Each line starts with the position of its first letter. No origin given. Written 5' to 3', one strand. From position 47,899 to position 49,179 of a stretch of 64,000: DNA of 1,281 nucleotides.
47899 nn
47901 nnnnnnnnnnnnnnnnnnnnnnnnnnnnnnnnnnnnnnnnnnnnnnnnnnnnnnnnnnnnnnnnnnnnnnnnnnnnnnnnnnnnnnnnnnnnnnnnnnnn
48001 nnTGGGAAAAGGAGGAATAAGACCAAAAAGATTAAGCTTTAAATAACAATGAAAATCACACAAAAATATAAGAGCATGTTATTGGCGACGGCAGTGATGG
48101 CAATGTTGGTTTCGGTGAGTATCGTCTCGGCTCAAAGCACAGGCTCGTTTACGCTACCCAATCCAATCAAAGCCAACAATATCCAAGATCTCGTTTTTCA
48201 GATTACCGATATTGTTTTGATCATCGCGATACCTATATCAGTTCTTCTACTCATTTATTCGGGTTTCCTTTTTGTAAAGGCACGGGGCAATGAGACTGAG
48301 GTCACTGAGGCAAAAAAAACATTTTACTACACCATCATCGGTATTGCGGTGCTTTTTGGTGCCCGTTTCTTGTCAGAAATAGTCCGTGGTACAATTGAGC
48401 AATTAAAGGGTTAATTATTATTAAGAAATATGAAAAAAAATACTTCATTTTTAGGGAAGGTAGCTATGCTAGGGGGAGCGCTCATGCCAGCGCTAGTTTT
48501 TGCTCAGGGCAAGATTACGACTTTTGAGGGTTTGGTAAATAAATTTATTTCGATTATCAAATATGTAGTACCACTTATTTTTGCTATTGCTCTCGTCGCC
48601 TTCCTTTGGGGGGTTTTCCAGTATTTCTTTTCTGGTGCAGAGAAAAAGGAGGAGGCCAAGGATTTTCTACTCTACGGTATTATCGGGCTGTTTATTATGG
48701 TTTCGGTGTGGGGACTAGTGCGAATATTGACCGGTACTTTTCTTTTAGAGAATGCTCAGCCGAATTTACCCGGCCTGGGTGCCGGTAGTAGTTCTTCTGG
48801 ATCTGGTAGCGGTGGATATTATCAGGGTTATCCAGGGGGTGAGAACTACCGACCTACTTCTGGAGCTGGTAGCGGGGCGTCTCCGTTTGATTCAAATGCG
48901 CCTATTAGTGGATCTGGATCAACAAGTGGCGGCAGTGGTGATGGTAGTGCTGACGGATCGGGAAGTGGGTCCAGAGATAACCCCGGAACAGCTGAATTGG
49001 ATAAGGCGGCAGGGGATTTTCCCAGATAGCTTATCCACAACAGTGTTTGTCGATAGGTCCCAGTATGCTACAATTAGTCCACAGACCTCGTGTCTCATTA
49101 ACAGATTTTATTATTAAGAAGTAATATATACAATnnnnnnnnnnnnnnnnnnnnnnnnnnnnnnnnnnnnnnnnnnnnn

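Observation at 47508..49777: Tandem array of five divergent small 2-TM (VirB2/TrbC-like) secreted proteins behind a solute-binding-like gene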

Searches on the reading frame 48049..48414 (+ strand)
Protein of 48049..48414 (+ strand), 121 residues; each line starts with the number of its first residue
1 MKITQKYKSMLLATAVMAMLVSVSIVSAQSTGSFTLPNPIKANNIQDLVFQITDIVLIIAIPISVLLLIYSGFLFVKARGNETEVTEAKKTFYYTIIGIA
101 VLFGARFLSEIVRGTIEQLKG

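Call 3: search_protein_families(library=pfam, proteins=[window:48049-48414:+], max_evalue=1)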
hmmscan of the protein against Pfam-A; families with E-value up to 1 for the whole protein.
window:48049-48414:+ (121 aa): 9 families
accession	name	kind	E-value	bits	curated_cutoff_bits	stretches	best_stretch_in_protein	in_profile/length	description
PF18895.5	T4SS_pilin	-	6.1e-09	36.3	26.6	1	43-110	3-69/71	Type IV secretion system pilin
PF04956.18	TrbC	-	2.7e-08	34.3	27.9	1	3-107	5-93/98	TrbC/VIRB2 pilin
PF01554.23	MatE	-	0.00034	20.8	24.9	1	10-115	39-138/161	MatE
PF23396.1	DUF7103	-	0.0037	17.7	27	1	45-104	19-77/159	Family of unknown function (DUF7103)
PF19607.4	DUF6112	-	0.031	14.5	25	1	45-105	13-73/88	Family of unknown function (DUF6112)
PF06799.16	CGLD27-like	-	0.23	12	25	1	5-86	30-100/143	Conserved in the green lineage and diatoms 27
PF16943.10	T4SS_CagC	-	0.29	11.7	27.9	0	2-69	1-68/119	Cag pathogenicity island, type IV secretory system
PF15695.10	HERV-K_REC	-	0.29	11.7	27.5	1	2-31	50-80/87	Rec (regulator of expression encoded by corf) of HERV-K-113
PF04923.17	Ninjurin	-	0.43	11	26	1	54-101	40-88/102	Ninjurin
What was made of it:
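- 48049..48414 (+): Pilin-like gene 2 (121 aa), class 'second position'. It has a signal peptide (VSA|Q), an invariant N38-P39 and a TARGN-type loop. PF18895 at 36.3 bits and PF04956 TrbC at 34.3 bits, both above their cut-offs (call 3).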

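Call 4: search_protein_families(library=ncbifam, proteins=[window:48049-48414:+], max_evalue=1)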
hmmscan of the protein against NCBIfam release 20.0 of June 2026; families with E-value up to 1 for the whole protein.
window:48049-48414:+ (121 aa): 4 families
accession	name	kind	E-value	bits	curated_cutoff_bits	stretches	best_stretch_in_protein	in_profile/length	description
NF045849.1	ICE_MMCAP2_0565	equivalog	5e-06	26.1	40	1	42-116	6-80/80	Mbov_0395 family pilin-like conjugal transfer protein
NF041801.1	MATE_SolL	equivalog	0.0042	15.9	780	1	22-117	78-167/458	solanimycin export family MATE transporter SolL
TIGR01473.1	cyoE_ctaB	equivalog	0.029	14.1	210.3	1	49-105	223-276/281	heme o synthase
NF007883.0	PRK10591.1-1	equivalog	0.078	13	173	1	4-67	5-65/95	hypothetical protein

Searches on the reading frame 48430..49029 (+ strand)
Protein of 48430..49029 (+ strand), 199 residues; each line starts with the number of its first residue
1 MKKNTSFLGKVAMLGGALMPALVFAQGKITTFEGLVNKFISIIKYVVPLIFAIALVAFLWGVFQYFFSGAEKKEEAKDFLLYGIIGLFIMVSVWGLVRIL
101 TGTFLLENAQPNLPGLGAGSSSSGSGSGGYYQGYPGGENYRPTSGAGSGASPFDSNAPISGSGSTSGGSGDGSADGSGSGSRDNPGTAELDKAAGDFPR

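Call 3: search_protein_families(library=pfam, proteins=[window:48430-49029:+], max_evalue=1)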
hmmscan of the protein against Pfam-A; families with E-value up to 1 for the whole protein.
window:48430-49029:+ (199 aa): 3 families
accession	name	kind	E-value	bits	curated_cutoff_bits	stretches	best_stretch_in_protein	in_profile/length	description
PF18895.5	T4SS_pilin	-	6.3e-10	39.4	26.6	1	42-100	12-71/71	Type IV secretion system pilin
PF04956.18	TrbC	-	0.00025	21.6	27.9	1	2-92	7-90/98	TrbC/VIRB2 pilin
PF03994.20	DUF350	-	0.039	14.4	26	1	51-102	46-98/133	Domain of Unknown Function (DUF350)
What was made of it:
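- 48430..49029 (+): Pilin-like gene 3 (199 aa), 'middle' class, whose copy number varies from 1 to 4 between species. It has a signal peptide (VFA|Q), the hairpin, and a ~95-aa Gly/Ser-rich C-terminal tail predicted to be extracellular. PF18895 at 39.4 bits (call 3).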

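Call 4: search_protein_families(library=ncbifam, proteins=[window:48430-49029:+], max_evalue=1)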
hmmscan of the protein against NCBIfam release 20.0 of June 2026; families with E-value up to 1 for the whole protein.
window:48430-49029:+ (199 aa): 3 families
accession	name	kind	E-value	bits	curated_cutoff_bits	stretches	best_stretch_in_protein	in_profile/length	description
NF045849.1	ICE_MMCAP2_0565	equivalog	1.5e-05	24.6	40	1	31-103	8-79/80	Mbov_0395 family pilin-like conjugal transfer protein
TIGR02908.1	CoxD_Bacillus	equivalog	0.051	13.5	117.85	1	44-99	54-107/110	cytochrome c oxidase subunit IVB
TIGR03745.1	conj_TIGR03745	hypoth_equivalog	0.76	9.6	52.5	0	13-94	17-96/105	TIGR03745 family integrating conjugative element membrane protein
